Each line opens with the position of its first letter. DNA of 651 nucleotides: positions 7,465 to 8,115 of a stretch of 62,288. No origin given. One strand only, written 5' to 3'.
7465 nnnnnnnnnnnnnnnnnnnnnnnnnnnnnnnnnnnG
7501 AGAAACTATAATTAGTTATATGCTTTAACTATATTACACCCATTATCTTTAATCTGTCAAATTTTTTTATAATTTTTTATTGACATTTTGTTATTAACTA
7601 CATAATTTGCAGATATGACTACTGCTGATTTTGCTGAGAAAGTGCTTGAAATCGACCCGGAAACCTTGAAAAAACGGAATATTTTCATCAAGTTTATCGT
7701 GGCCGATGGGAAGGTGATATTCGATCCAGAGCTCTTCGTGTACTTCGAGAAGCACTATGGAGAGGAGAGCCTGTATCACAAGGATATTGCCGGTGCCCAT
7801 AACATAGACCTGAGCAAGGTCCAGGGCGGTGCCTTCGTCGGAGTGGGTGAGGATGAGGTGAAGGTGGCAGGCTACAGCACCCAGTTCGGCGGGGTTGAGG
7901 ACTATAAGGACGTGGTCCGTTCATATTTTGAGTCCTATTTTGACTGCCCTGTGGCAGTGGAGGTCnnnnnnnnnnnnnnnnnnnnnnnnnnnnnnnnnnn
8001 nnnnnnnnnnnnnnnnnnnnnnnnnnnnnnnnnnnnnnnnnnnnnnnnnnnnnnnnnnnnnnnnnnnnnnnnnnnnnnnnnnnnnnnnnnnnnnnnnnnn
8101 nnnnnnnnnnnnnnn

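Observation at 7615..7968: Bacterial homologue of the eukaryotic phosphohistidine phosphatase PHPT1 (Janus/Ocnus family)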

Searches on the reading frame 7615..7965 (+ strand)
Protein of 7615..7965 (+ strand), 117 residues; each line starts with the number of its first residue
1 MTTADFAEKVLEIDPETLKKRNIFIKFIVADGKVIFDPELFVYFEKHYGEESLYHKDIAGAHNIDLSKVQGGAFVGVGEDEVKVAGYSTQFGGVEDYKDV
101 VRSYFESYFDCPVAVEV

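Call 3: search_protein_families(library=pfam, proteins=[window:7615-7965:+], max_evalue=10)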
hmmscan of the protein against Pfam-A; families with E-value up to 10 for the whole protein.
window:7615-7965:+ (117 aa): 0 families

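Call 4: search_protein_families(library=ncbifam, proteins=[window:7615-7965:+], max_evalue=10)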
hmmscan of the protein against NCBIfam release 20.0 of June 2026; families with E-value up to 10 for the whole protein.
window:7615-7965:+ (117 aa): 1 family
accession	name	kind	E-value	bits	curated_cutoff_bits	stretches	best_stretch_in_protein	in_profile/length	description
NF051895.1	anti_phage_HalB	equivalog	0.12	11.9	190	1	22-64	56-99/211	anti-phage Hailong system nucleotidyltransferase HalB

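Call 5: search_solved_structures(query=window:7615-7965:+, max_evalue=10, show_alignments=3)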
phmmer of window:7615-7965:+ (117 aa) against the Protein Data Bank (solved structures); distinct sequences matched with E-value up to 10: 0.

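Call 6: find_homologous_proteins(query=window:7615-7965:+)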
Query window:7615-7965:+ (117 aa): 17 proteins with E <= 0.001 among 19 candidates.
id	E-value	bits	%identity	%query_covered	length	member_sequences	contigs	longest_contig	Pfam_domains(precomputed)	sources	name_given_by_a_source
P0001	1.7e-65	236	91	100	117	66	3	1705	-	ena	-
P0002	2.4e-64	233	90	100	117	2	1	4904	-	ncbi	-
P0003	4.1e-64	232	90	100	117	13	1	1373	-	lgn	-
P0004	4.6e-64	232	90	100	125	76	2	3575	-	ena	-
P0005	3.0e-63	229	87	100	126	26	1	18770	-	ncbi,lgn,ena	-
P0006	2.4e-62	226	87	100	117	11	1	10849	-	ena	-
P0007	3.2e-59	216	83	100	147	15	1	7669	-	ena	-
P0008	5.2e-59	216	83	100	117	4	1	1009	-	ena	-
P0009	8.4e-59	215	80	100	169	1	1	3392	-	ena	-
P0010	8.1e-52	192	73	100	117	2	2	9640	-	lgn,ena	-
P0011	4.7e-48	180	67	100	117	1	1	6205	-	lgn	-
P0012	5.7e-48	180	66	100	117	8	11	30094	-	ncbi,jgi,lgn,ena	-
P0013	9.9e-43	163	85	75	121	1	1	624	-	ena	-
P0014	7.4e-41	157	73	81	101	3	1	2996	-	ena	-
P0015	2.8e-38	149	59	100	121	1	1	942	-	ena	-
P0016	2.7e-30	123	52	98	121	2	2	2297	-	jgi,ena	-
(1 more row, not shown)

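Call 8: search_solved_structures(query=A1, max_evalue=10, show_alignments=3)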
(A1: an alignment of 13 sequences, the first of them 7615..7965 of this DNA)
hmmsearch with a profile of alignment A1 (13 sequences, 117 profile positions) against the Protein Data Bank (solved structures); distinct sequences matched with E-value up to 10: 0.

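Call 11: find_encoding_contigs(protein=P0012, flank=6000, max_places=6)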
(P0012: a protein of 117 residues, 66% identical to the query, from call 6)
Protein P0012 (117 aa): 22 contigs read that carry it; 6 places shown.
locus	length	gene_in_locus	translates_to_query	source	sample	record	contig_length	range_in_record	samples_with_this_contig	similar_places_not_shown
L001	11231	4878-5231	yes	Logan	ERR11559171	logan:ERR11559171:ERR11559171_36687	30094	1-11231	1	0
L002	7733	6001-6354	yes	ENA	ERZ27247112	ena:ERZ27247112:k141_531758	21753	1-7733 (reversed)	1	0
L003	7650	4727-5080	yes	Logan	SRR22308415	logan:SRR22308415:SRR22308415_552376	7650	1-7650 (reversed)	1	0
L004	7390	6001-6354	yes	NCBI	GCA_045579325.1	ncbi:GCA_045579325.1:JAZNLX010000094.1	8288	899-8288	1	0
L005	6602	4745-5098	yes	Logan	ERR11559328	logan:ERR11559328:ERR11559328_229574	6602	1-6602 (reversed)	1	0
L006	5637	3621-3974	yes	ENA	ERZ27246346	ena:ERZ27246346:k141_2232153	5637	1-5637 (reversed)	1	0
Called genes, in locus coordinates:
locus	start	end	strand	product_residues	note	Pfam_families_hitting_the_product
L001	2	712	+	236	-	?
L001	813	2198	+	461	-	PF01554:MatE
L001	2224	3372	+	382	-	PF00849:PseudoU_synth_2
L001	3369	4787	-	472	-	PF22422:MGH1-like_GH, PF03200:Glyco_hydro_63 (weak), PF01204:Trehalase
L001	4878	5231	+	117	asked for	-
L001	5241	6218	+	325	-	PF04055:Radical_SAM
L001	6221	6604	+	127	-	PF02579:Nitro_FeMo-Co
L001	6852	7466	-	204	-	PF02661:Fic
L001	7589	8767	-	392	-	PF00389:2-Hacid_dh, PF02826:2-Hacid_dh_C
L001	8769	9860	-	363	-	PF00266:Aminotran_5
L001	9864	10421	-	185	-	PF02629:CoA_binding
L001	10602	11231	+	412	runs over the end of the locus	-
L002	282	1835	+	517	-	PF00474:SSF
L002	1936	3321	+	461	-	PF01554:MatE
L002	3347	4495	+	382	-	PF00849:PseudoU_synth_2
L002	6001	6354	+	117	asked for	-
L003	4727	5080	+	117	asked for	-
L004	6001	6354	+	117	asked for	-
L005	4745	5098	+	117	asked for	-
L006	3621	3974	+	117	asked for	-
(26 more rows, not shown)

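Call 12: find_encoding_contigs(protein=P0016, flank=6000, max_places=4)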
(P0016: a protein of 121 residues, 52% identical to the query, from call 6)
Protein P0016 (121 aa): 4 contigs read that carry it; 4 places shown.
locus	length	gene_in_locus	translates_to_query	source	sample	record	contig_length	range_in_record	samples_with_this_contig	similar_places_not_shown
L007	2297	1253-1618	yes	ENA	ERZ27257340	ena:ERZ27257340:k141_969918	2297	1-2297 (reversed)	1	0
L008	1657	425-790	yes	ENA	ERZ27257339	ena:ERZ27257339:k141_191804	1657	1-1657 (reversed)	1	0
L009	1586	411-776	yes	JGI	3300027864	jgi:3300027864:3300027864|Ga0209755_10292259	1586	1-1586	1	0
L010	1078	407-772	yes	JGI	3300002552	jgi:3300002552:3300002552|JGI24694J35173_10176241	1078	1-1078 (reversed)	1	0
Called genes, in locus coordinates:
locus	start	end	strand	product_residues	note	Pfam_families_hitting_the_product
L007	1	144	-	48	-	?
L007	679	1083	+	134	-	-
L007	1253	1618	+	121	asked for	-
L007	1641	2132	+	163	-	PF28559:TPR_SusR (faint), PF00515:TPR_1 (faint), PF13176:TPR_7 (faint), PF13181:TPR_8 (faint), PF13424:TPR_12 (faint), PF07719:TPR_2 (faint), PF14559:TPR_19 (weak), PF13431:TPR_17 (weak), +3 more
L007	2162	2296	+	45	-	?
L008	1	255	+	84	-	?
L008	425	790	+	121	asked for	-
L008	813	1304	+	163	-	PF28559:TPR_SusR (faint), PF00515:TPR_1 (faint), PF13176:TPR_7 (faint), PF13181:TPR_8 (faint), PF13424:TPR_12 (faint), PF07719:TPR_2 (faint), PF14559:TPR_19 (weak), PF13431:TPR_17 (weak), +3 more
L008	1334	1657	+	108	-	?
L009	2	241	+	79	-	?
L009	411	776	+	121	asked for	-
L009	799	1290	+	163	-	PF28559:TPR_SusR (faint), PF00515:TPR_1 (faint), PF13176:TPR_7 (faint), PF13181:TPR_8 (faint), PF13424:TPR_12 (faint), PF07719:TPR_2 (faint), PF14559:TPR_19 (weak), PF13431:TPR_17 (weak), +3 more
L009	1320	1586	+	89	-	?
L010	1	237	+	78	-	?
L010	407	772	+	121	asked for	-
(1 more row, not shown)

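Call 13: predict_structure(alignment_id=A1)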
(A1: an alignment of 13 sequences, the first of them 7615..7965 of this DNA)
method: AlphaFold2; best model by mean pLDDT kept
length: 117 residues; sequences in the alignment: 13
mean_pLDDT: 96.9   pTM: 0.89
mean pLDDT of the five models: 96.9, 96.2, 95.3, 94.9, 89.5
residues with pLDDT >= 90: 114; 70-90: 3; 50-70: 0; < 50: 0
segments of 3 or more residues with pLDDT < 50: none
pLDDT, mean of each block of 10 residues (from residue 1): 98 96 97 98 95 96 97 97 97 97 98 95
secondary structure, 60 per line:
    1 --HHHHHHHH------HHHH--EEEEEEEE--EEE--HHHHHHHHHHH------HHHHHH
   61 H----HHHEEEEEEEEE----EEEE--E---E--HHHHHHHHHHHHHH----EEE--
elements in order: H3-10 H17-20 E23-30 E33-35 H38-48 H55-61 E69-77 E82-85 H95-108 E113-115

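Call 14: search_protein_representatives(alignment_id=A1)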
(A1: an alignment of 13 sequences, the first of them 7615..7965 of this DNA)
Query: 13 sequences, 117 profile positions. Proteins with E-value up to 0.001 (for the whole library): 5; up to 1e-10: 4; up to 1e-30: 2. The best 5 are listed.
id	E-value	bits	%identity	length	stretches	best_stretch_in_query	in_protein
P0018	2.5e-47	176.1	-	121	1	2-117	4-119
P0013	2.4e-43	163.3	-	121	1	30-117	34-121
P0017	2.8e-27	111.5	-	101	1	53-117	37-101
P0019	2.9e-24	101.8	-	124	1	4-116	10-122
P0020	8.1e-06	42.3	-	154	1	51-112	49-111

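Call 17: fold_search(model_id=the predicted structure, library=pdb)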
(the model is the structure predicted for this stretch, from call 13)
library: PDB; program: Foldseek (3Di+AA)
matches with E <= 10: 382; with E <= 0.001: 0
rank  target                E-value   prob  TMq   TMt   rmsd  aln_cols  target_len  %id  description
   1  2nmm_A                2.3e-03  1.00  0.38  0.40   4.0        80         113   18  Crystal structure of human phosphohistidine phosphatase. Northeast Structural Genomics Consortium target HR1409 (released 2007-01-23)
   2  2nmm_C                4.2e-03  1.00  0.41  0.45   3.9        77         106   19  Crystal structure of human phosphohistidine phosphatase. Northeast Structural Genomics Consortium target HR1409 (released 2007-01-23)
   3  2nmm_B                5.4e-03  1.00  0.55  0.56   8.9       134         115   18  Crystal structure of human phosphohistidine phosphatase. Northeast Structural Genomics Consortium target HR1409 (released 2007-01-23)
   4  2ai6_MODEL_1_A        1.7e-02  0.72  0.37  0.35  11.2       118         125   14  Solution structure of human phosphohistidine phosphatase 1 (released 2006-10-17)
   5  2hw4                  4.3e-02  0.96  0.42  0.42   3.9        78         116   20  Crystal structure of human phosphohistidine phosphatase (released 2006-08-29)
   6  2pdo_B                4.3e-02  0.33  0.29  0.26  12.1       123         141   15  Crystal Structure of the Putative Acetyltransferase of GNAT Family from Shigella flexneri (released 2007-04-24)
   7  2pdo_E                6.7e-02  0.25  0.29  0.25  12.4       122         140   15  Crystal Structure of the Putative Acetyltransferase of GNAT Family from Shigella flexneri (released 2007-04-24)
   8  2pdo_G                7.6e-02  0.35  0.29  0.25   7.3        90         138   13  Crystal Structure of the Putative Acetyltransferase of GNAT Family from Shigella flexneri (released 2007-04-24)
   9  4qvt_C                8.7e-02  0.23  0.29  0.25  11.5       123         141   14  Crystal structure of predicted N-acyltransferase (ypeA) in complex with acetyl-CoA from Escherichia coli (released 2014-07-30)
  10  2pdo_A                1.1e-01  0.23  0.28  0.24  10.8       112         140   13  Crystal Structure of the Putative Acetyltransferase of GNAT Family from Shigella flexneri (released 2007-04-24)
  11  2pdo_D                1.2e-01  0.23  0.28  0.24  10.8       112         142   13  Crystal Structure of the Putative Acetyltransferase of GNAT Family from Shigella flexneri (released 2007-04-24)
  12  4qus_A                1.3e-01  0.20  0.29  0.25  12.1       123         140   15  1.28 Angstrom resolution crystal structure of predicted acyltransferase with acyl-CoA N-acyltransferase domain (ypeA)  (released 2014-07-23)
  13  4qvt_A                1.6e-01  0.18  0.29  0.26  12.2       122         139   14  Crystal structure of predicted N-acyltransferase (ypeA) in complex with acetyl-CoA from Escherichia coli (released 2014-07-30)
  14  4qus_B                1.9e-01  0.23  0.29  0.24   7.0        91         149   12  1.28 Angstrom resolution crystal structure of predicted acyltransferase with acyl-CoA N-acyltransferase domain (ypeA)  (released 2014-07-23)
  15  4qvt_H                1.9e-01  0.16  0.29  0.26  12.2       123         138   14  Crystal structure of predicted N-acyltransferase (ypeA) in complex with acetyl-CoA from Escherichia coli (released 2014-07-30)
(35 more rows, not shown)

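Call 27: find_related_loci(query=A3, collection=genome_contigs, flank=6000)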
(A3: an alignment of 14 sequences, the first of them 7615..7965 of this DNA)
Query A3 (117 aa) in genome_contigs; peptide patterns used: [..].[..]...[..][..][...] (x = any residue, [..] = any of these).
60 stretches matched a pattern; 18 encode a relative of the query (tblastn E <= 1e-3); 18 distinct loci.
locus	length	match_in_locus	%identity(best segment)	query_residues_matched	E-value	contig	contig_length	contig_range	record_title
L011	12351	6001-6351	90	1-117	1e-69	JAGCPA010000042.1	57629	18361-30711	MAG: Spirochaetia bacterium isolate RGIG9992 Yak_Reticulum-4__c381973, whole genome shotgun sequence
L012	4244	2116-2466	89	1-117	4e-69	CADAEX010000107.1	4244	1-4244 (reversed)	MAG: uncultured Spirochaetaceae bacterium isolate RUG13243 genome assembly, contig: RUG13243_asm_107, whole genome shotg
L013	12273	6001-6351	89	1-117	1e-68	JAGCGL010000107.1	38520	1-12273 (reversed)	MAG: Spirochaetia bacterium isolate RGIG9769 Yak_Omasum-5__c951737, whole genome shotgun sequence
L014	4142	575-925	89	1-117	7e-68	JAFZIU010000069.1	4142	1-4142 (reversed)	MAG: Spirochaetia bacterium isolate RGIG7805 Water_buffalos_Reticulum-1__c426401, whole genome shotgun sequence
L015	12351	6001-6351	88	1-117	1e-67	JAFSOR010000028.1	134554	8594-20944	MAG: Spirochaetia bacterium isolate RGIG3334 Goat_Reticulum-6__c532980, whole genome shotgun sequence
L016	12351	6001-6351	73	1-117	1e-56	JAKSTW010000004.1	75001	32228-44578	MAG: Spirochaetia bacterium isolate Horse_feces317 MAG317_4, whole genome shotgun sequence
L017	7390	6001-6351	66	1-117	8e-53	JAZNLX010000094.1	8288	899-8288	MAG: Spirochaetia bacterium isolate T1900044665_TS20190131.MAGScoT_cleanbin_000046 SGB_1557_k141_1267121, whole genome s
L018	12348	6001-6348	64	1-116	8e-45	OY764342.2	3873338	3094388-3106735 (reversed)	MAG: Spirochaetia bacterium isolate 9506cec9-e293-4340-b26d-6248213b6694 genome assembly, chromosome: 1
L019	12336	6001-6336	60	5-116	2e-42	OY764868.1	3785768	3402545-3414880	MAG: Spirochaetia bacterium isolate 011fa16d-6e6a-4572-b8a7-e5a7f8581680 genome assembly, chromosome: 1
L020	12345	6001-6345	59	1-115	3e-41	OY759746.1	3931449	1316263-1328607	MAG: Spirochaetia bacterium isolate 37a8ee1d-4d30-4a0d-bbf4-d03c19003557 genome assembly, chromosome: 1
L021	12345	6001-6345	59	1-115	3e-41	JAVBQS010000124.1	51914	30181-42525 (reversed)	MAG: Spirochaetia bacterium isolate EPI_MAG_00173 c_000013537326, whole genome shotgun sequence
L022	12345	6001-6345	58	1-115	2e-40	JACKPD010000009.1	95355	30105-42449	MAG: Spirochaetales bacterium isolate HK-STAS-SPIR-6 HK-STAS-SPIR-6_9, whole genome shotgun sequence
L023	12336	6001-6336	59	5-116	3e-40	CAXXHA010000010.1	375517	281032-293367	MAG: Spirochaetia bacterium isolate 4b612f34-177e-4c5c-b08e-3e7ec00fbc00 genome assembly, contig: contig_10, whole genom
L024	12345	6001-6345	56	1-115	1e-39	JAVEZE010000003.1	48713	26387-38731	MAG: Spirochaetia bacterium isolate BF4_58 NODE_2002_length_48713_cov_4.686885_Biofilm4, whole genome shotgun sequence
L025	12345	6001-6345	57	1-115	2e-39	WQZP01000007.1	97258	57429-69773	MAG: Spirochaetaceae bacterium isolate Lab288P1bin105 Ga0131853_10000248, whole genome shotgun sequence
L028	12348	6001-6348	55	1-115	3e-38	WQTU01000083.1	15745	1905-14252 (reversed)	MAG: Spirochaetes bacterium isolate Cu122P1bin9 JGI20163J26743_11538216, whole genome shotgun sequence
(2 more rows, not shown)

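Call 33: search_protein_families(library=pfam, proteins=[L018:6371-7435:-, L018:7528-8031:+, L018:8038-8958:-, L018:8971-9840:-, L018:9830-12241:-, L018:4589-5923:+, L020:6341-9223:-, L020:9223-11262:-, L020:5186-5857:-, L020:4019-4987:-], max_evalue=0.001)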
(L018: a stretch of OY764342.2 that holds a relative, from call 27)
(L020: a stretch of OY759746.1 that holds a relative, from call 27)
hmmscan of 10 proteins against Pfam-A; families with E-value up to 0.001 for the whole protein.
L018:6371-7435:- (355 aa): 4 families
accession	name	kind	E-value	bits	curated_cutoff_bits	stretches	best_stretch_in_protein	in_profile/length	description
PF13487.12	HD_5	-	1.3e-32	113.4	27.2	1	171-336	6-168/170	HD domain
PF00072.30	Response_reg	-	6.1e-28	97.7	30.2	1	10-119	1-110/111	Response regulator receiver domain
PF01966.28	HD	-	4.6e-20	72.5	22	1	181-302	3-115/116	HD domain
PF08668.18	HDOD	-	0.00046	20.2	22.9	1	179-221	95-135/196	HDOD domain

L018:7528-8031:+ (168 aa): 23 families
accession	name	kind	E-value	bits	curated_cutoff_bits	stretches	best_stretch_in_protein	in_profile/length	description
PF00515.34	TPR_1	-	3.1e-26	90.5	27.8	2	51-81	3-33/34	Tetratricopeptide repeat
PF07719.23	TPR_2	-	1.2e-22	78.5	27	2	51-81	3-33/34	Tetratricopeptide repeat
PF13181.12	TPR_8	-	1.4e-18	65.8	25.7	2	51-80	3-32/34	Tetratricopeptide repeat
PF14559.12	TPR_19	-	1e-17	64.6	25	3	60-115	2-57/68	Tetratricopeptide repeat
PF13424.12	TPR_12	-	2.6e-16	60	30.1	2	17-78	5-74/77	Tetratricopeptide repeat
PF13428.12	TPR_14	-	9.1e-16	57.2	23.5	0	52-90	4-42/44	Tetratricopeptide repeat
PF13431.12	TPR_17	-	3.8e-14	52.2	24.4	0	38-68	2-32/34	Tetratricopeptide repeat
PF13414.12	TPR_11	-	4e-13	49.3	26.8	1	27-62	6-41/42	TPR repeat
PF13374.12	TPR_10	-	4.4e-13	49.2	27.5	1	52-78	5-31/42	Tetratricopeptide repeat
PF13176.12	TPR_7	-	4.7e-13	48.5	27.9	1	52-84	2-34/36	Tetratricopeptide repeat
PF13432.12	TPR_16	-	4.9e-11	43.3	32.7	1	25-83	7-65/65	Tetratricopeptide repeat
PF23914.1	TPR_CcmH_CycH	-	6.2e-09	36.3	42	1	42-147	43-151/158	Cytochrome c-type biogenesis protein H TPR domain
PF24575.1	TPR_Slam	-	1.5e-08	35.5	35.2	0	89-160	21-90/104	Surface lipoprotein assembly modifier, N-terminal TPR repeats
PF13174.12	TPR_6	-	3e-08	34.2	26.3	0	51-77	2-28/33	Tetratricopeptide repeat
PF13371.12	TPR_9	-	5.3e-08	33.2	35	1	25-86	5-66/73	Tetratricopeptide repeat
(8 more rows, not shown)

L018:8038-8958:- (307 aa): 2 families
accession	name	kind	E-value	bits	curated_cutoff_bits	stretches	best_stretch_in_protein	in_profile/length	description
PF12706.13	Lactamase_B_2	-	6.2e-12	46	27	1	65-183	29-147/200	Beta-lactamase superfamily domain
PF00753.33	Lactamase_B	-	2.4e-07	31.4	22.7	1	24-89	4-67/196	Metallo-beta-lactamase superfamily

L018:8971-9840:- (290 aa): 3 families
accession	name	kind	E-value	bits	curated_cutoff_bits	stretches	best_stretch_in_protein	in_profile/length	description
PF08668.18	HDOD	-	4.1e-53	180.2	22.9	1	17-215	1-195/196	HDOD domain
PF01966.28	HD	-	3.8e-08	34.1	22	1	113-237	2-114/116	HD domain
PF18019.7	Cas3_HD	-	0.00016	22.2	23.1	1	111-216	28-131/207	Cas3, HD domain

L018:9830-12241:- (804 aa): 34 families (the best 25 are shown)
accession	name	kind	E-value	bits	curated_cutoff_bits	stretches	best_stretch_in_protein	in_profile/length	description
PF00515.34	TPR_1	-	1e-53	177.5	27.8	4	107-138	1-32/34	Tetratricopeptide repeat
PF07719.23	TPR_2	-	1.7e-52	171.7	27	2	107-137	1-31/34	Tetratricopeptide repeat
PF13181.12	TPR_8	-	9.9e-52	169.2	25.7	2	142-174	2-34/34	Tetratricopeptide repeat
PF14559.12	TPR_19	-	3.8e-45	152.5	25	3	257-313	5-61/68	Tetratricopeptide repeat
PF13431.12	TPR_17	-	1.8e-44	146.7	24.4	2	96-127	2-33/34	Tetratricopeptide repeat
PF13424.12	TPR_12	-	3.3e-36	123.7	30.1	4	106-172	2-76/77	Tetratricopeptide repeat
PF13414.12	TPR_11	-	1e-33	115.1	26.8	3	98-121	19-42/42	TPR repeat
PF13428.12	TPR_14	-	1.5e-32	109.1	23.5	0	108-148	2-42/44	Tetratricopeptide repeat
PF13432.12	TPR_16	-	4.9e-29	100.8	32.7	2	249-304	3-58/65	Tetratricopeptide repeat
PF13176.12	TPR_7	-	2.7e-28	96.1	27.9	0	145-175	3-35/36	Tetratricopeptide repeat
PF13374.12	TPR_10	-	1.3e-27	95.4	27.5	0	107-135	2-30/42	Tetratricopeptide repeat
PF23914.1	TPR_CcmH_CycH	-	2.8e-23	82.9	42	3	281-364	54-140/158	Cytochrome c-type biogenesis protein H TPR domain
PF13174.12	TPR_6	-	1.3e-21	76.1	26.3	0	110-136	3-29/33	Tetratricopeptide repeat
PF25064.1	ARM_TT21_5th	-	1.4e-18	67.8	27.8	0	318-378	8-68/117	TT21 fifth ARM repeats domain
PF12569.14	NatA_aux_su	-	1.5e-15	57.6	33.3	0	109-172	194-257/515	N-terminal acetyltransferase A, auxiliary subunit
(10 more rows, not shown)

L018:4589-5923:+ (445 aa): 16 families
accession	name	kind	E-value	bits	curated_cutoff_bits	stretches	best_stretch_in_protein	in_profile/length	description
PF14559.12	TPR_19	-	2.8e-22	79.3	25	3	112-157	5-50/68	Tetratricopeptide repeat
PF07719.23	TPR_2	-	4.2e-16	58.1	27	1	137-160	6-29/34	Tetratricopeptide repeat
PF13428.12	TPR_14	-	3.2e-15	55.5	23.5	0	66-107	3-44/44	Tetratricopeptide repeat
PF00515.34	TPR_1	-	1.2e-14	53.8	27.8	1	137-160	6-29/34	Tetratricopeptide repeat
PF13181.12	TPR_8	-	2.5e-11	43.2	25.7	0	99-130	2-33/34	Tetratricopeptide repeat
PF13174.12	TPR_6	-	1.5e-10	41.5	26.3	0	167-197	1-31/33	Tetratricopeptide repeat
PF13424.12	TPR_12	-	2.4e-09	37.7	30.1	0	101-160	6-73/77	Tetratricopeptide repeat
PF12895.13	ANAPC3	-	1.2e-08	35.5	27.2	1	111-190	2-80/82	Anaphase-promoting complex, cyclosome, subunit 3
PF13432.12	TPR_16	-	4.9e-08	33.7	32.7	0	113-159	12-58/65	Tetratricopeptide repeat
PF24575.1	TPR_Slam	-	1e-07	32.7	35.2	0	36-83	53-100/104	Surface lipoprotein assembly modifier, N-terminal TPR repeats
PF13431.12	TPR_17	-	5.5e-07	29.8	24.4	0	120-153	1-34/34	Tetratricopeptide repeat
PF23914.1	TPR_CcmH_CycH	-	3.6e-06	27.4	42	1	125-208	43-129/158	Cytochrome c-type biogenesis protein H TPR domain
PF25062.1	ARM_TT21_N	-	9.4e-06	25.9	40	0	74-160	110-196/222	Tetratricopeptide repeat protein 21 N-terminal ARM repeat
PF25068.1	ARM_TT21_4th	-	5.1e-05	24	30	1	146-205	13-70/153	Tetratricopeptide repeat protein 21 forth ARM domain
PF13374.12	TPR_10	-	6.4e-05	23.3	27.5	0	138-159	8-29/42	Tetratricopeptide repeat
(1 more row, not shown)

L020:6341-9223:- (961 aa): 4 families
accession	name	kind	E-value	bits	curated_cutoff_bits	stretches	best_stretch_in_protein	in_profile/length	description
PF00535.33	Glycos_transf_2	-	2e-21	77.1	23.3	1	529-663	1-112/168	Glycosyl transferase family 2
PF13641.12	Glyco_tranf_2_3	-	2.3e-14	54.4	27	1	526-801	1-230/230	Glycosyltransferase like family 2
PF13632.12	Glyco_trans_2_3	-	2.5e-09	37.7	27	1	634-854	3-193/198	Glycosyl transferase family group 2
PF13646.12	HEAT_2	-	6.8e-09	36.3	27.7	0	260-304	41-85/88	HEAT repeats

L020:9223-11262:- (680 aa): 3 families
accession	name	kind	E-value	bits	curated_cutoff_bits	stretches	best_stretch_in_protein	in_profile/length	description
PF19583.5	ODP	-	3.4e-32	112.3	27.2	1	29-215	3-194/194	ODP family beta lactamase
PF00072.30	Response_reg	-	3.1e-14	53.5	30.2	1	560-671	1-110/111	Response regulator receiver domain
PF00990.26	GGDEF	-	2.6e-11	44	23.8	1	381-506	5-131/161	Diguanylate cyclase, GGDEF domain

L020:5186-5857:- (224 aa): 1 family
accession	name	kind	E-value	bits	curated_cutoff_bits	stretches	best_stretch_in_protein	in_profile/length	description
PF03006.26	HlyIII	-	3e-43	148.5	26.2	1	10-214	2-224/224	Haemolysin-III related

L020:4019-4987:- (323 aa): 2 families
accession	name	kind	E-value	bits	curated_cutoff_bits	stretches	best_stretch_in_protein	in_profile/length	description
PF04055.27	Radical_SAM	-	8.1e-13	49.3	29.5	1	60-230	2-165/166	Radical SAM superfamily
PF13353.11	Fer4_12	-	8.8e-09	36.2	22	1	51-157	1-112/137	4Fe-4S single cluster domain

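Call 45: find_encoding_contigs(protein=P0020, flank=5000, max_places=4)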
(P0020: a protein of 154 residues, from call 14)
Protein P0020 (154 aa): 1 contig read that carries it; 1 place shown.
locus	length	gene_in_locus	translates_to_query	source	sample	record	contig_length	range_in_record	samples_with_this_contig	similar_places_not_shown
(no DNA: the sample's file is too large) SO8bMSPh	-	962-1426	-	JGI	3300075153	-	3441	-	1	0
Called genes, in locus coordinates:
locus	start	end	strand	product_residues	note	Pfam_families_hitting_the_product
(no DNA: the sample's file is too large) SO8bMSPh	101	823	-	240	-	PF01978:TrmB, PF03965:Penicillinase_R (faint)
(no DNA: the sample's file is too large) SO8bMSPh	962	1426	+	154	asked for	-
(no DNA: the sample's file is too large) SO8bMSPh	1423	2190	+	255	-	-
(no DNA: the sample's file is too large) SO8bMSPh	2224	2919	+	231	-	PF13489:Methyltransf_23 (weak), PF13649:Methyltransf_25, PF13847:Methyltransf_31 (weak), PF08241:Methyltransf_11, PF08242:Methyltransf_12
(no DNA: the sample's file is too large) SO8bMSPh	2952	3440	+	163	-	?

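Call 46: find_encoding_contigs(protein=P0019, flank=6000, max_places=4)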
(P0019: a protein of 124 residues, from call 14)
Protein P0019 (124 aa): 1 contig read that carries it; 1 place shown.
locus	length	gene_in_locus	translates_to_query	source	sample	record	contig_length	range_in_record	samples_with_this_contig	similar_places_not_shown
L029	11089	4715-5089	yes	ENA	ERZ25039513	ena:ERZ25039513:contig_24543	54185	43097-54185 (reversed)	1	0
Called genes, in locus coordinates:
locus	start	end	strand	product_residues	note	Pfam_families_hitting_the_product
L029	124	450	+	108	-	-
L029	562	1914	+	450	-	PF01546:Peptidase_M20, PF07687:M20_dimer (faint)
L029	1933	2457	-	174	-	-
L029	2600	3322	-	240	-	PF00128:Alpha-amylase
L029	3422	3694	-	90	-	-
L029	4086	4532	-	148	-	PF00440:TetR_N, PF04967:HTH_10 (faint)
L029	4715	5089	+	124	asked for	-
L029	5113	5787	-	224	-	PF00072:Response_reg, PF00196:GerE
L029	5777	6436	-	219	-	PF02518:HATPase_c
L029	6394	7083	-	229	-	-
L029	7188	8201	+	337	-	PF16868:NMT1_3, PF09084:NMT1 (weak), PF12974:Phosphonate-bd (weak)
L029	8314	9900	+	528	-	PF00496:SBP_bac_5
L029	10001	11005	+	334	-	PF00005:ABC_tran, PF08352:oligo_HPY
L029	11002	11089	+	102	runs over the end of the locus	PF00005:ABC_tran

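Call 55: predict_structure(alignment_id=A4)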
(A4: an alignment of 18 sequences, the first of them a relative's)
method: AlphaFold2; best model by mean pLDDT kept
length: 124 residues; sequences in the alignment: 18
mean_pLDDT: 91.9   pTM: 0.85
mean pLDDT of the five models: 91.9, 91.7, 91.7, 91.0, 90.0
residues with pLDDT >= 90: 103; 70-90: 14; 50-70: 4; < 50: 3
segments of 3 or more residues with pLDDT < 50: 1-3
pLDDT, mean of each block of 10 residues (from residue 1): 71 95 92 97 95 83 96 95 97 94 96 97 83
secondary structure, 60 per line:
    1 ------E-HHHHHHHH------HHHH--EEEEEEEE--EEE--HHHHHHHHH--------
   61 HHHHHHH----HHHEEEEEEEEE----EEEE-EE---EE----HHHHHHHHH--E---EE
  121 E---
elements in order: H9-16 H23-26 E29-36 E39-41 H44-52 H61-67 E75-83 E88-91 H104-112 E119-121
